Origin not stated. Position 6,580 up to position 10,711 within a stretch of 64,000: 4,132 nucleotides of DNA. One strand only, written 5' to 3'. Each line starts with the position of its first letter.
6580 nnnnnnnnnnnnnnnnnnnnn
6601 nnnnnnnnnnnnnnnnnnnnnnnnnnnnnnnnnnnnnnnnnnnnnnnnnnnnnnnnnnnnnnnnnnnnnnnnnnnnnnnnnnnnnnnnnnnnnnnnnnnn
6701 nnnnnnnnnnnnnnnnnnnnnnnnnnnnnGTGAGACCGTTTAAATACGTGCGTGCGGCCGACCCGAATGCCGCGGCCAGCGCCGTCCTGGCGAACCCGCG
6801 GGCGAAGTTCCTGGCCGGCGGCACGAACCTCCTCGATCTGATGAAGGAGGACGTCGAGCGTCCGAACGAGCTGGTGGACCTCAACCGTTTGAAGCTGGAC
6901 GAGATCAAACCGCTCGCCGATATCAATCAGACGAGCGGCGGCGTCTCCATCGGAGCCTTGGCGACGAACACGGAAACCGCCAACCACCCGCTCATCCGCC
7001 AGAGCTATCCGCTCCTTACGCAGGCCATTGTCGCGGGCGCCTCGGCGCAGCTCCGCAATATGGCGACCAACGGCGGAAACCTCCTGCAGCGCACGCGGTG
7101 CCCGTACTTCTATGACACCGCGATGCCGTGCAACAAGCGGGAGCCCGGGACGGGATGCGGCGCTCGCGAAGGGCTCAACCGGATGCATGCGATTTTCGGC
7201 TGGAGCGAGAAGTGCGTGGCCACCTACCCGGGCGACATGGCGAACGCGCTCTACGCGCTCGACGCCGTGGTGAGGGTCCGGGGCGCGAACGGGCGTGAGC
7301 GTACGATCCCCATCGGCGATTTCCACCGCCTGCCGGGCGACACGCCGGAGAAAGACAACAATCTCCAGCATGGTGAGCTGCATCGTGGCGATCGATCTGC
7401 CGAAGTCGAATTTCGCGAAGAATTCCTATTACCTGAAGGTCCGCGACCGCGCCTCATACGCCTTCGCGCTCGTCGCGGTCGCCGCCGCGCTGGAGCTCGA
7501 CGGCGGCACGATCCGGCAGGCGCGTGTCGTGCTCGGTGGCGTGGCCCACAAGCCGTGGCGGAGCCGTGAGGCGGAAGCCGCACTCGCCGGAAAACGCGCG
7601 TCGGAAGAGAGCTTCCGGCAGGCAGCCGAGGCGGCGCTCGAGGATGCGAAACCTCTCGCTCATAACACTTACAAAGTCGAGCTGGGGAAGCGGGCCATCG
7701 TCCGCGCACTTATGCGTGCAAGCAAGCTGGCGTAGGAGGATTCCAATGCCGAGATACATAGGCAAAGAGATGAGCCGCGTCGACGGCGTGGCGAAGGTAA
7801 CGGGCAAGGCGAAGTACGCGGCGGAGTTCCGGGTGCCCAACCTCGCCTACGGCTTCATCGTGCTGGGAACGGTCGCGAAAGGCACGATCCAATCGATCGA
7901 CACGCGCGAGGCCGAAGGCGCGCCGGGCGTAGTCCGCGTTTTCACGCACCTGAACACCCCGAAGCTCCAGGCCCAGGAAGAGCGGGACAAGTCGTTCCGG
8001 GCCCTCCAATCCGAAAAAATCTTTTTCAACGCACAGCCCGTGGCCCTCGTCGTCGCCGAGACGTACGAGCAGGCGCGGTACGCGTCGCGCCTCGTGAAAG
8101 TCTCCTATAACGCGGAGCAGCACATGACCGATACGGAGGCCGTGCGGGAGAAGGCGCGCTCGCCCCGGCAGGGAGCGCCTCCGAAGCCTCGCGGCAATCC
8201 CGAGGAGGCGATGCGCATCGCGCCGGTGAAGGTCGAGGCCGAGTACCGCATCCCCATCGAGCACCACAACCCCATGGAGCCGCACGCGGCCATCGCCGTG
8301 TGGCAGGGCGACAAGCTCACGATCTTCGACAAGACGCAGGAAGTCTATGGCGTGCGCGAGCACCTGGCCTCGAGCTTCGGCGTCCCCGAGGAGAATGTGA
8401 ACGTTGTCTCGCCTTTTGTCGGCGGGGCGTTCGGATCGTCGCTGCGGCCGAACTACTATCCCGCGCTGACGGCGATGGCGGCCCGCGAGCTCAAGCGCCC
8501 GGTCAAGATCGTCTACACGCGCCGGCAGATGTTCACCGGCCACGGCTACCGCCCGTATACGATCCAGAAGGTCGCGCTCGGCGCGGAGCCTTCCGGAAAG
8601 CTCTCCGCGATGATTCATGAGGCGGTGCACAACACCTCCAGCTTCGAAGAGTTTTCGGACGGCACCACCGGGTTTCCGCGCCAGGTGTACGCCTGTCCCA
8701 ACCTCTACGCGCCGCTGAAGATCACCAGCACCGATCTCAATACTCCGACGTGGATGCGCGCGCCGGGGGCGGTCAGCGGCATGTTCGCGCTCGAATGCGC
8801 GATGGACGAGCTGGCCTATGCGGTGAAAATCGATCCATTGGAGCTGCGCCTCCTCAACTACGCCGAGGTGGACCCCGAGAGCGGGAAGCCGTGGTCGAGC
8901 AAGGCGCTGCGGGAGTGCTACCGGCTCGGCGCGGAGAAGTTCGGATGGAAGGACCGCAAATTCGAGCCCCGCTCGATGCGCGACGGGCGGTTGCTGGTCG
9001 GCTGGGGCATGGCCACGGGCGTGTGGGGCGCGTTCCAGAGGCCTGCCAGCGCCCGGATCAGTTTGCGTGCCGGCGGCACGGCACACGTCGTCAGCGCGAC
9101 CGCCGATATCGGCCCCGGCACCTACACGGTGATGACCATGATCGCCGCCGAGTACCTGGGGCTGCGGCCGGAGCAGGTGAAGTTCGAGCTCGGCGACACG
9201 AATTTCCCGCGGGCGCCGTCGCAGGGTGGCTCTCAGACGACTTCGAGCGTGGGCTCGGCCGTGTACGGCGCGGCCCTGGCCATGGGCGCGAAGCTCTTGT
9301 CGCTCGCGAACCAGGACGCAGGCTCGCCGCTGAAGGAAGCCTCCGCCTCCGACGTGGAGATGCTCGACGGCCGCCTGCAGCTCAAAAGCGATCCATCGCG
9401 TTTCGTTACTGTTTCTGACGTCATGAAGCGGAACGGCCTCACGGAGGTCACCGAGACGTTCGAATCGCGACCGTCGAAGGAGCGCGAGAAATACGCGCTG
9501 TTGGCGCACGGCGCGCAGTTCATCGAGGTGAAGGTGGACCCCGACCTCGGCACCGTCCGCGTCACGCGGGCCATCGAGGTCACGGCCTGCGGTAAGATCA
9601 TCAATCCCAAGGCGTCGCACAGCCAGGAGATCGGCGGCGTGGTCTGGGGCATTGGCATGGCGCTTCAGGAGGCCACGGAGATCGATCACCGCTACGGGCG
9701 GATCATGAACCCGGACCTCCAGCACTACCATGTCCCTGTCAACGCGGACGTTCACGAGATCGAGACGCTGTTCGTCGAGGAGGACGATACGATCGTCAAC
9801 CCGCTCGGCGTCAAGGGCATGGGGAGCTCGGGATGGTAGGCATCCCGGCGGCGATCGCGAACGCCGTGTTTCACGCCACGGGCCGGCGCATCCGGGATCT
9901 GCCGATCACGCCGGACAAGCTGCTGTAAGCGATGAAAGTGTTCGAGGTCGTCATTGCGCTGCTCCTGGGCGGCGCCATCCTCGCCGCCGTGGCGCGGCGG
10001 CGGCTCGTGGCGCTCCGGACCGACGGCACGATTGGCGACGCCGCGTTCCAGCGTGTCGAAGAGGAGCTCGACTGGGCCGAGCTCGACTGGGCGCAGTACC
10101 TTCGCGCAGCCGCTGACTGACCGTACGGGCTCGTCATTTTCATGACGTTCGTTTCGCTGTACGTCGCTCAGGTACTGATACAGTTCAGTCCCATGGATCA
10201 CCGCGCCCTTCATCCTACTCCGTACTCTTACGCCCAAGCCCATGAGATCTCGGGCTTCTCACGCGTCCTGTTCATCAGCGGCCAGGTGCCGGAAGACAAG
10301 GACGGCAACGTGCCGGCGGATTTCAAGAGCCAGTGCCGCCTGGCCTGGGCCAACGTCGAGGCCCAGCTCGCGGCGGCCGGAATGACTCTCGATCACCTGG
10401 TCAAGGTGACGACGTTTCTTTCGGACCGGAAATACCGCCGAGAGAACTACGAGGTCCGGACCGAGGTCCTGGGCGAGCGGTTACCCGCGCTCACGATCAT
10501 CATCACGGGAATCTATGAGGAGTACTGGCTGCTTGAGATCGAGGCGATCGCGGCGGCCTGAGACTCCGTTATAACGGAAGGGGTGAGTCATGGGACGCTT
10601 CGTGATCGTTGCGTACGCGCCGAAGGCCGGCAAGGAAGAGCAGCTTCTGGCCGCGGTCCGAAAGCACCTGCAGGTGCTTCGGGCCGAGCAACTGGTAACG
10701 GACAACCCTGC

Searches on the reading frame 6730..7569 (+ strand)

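Call 16: search_protein_families(library=pfam, proteins=[window:6730-7569:+], max_evalue=0.00001)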
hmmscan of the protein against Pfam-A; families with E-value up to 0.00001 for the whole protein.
window:6730-7569:+ (279 aa): 1 family
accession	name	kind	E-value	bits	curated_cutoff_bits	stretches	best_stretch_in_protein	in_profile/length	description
PF00941.27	FAD_binding_5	-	1.1e-38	133.1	27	1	3-216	2-160/170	FAD binding domain in molybdopterin dehydrogenase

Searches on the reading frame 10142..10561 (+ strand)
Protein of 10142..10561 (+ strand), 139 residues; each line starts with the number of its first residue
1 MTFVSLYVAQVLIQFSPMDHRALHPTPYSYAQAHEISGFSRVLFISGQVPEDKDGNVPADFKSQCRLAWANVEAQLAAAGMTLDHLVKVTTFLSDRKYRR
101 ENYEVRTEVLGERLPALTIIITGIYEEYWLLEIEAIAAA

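Call 16: search_protein_families(library=pfam, proteins=[window:10142-10561:+], max_evalue=0.00001)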
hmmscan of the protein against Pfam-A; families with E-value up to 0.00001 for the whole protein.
window:10142-10561:+ (139 aa): 1 family
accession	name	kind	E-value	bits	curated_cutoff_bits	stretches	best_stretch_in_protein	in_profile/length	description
PF01042.26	Ribonuc_L-PSP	-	2.1e-17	63.7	27.3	1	30-138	11-120/121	Endoribonuclease L-PSP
